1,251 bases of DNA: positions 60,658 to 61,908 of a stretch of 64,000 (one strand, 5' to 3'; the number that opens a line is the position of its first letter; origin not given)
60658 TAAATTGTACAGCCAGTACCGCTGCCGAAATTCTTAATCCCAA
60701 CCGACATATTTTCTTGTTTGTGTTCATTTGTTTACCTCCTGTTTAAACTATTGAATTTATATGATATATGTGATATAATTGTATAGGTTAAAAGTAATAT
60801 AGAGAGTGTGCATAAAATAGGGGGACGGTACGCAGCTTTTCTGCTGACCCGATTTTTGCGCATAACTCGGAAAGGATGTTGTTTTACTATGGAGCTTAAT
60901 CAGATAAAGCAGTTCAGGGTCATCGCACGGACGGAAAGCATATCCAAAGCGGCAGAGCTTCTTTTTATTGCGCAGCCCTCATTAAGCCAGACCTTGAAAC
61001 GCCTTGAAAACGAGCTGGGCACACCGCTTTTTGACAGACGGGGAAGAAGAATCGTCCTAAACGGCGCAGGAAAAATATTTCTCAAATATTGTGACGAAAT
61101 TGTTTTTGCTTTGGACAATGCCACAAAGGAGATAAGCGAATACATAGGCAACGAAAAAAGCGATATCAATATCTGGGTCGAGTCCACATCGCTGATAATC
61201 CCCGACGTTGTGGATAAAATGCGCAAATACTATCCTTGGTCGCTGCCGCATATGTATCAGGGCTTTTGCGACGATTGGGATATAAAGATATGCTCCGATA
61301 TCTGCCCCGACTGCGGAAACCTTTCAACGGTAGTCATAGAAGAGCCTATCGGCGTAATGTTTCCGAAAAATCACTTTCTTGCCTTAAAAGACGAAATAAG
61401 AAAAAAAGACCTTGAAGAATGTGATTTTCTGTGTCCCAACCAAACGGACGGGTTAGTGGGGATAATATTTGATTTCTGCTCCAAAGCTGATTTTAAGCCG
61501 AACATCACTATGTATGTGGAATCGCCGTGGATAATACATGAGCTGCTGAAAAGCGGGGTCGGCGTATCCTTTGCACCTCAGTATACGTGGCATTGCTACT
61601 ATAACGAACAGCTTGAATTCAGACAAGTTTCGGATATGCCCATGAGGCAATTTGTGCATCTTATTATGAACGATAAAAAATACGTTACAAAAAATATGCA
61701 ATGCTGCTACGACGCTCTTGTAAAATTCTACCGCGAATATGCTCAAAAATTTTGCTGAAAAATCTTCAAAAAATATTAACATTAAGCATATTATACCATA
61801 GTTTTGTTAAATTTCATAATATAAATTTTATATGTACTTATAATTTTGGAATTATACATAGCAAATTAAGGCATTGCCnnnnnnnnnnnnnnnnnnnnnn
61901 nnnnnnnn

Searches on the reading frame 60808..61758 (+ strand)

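Call 8: search_protein_families(library=pfam, proteins=[window:60808-61758:+])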
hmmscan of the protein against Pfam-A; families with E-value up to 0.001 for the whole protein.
window:60808-61758:+ (316 aa): 2 families
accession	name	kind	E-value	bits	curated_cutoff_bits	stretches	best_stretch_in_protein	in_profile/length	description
PF00126.33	HTH_1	-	1.8e-19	69.8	26.6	1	30-88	1-59/60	Bacterial regulatory helix-turn-helix protein, lysR family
PF03466.25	LysR_substrate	-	6.6e-16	58.8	28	1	157-305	56-205/209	LysR substrate binding domain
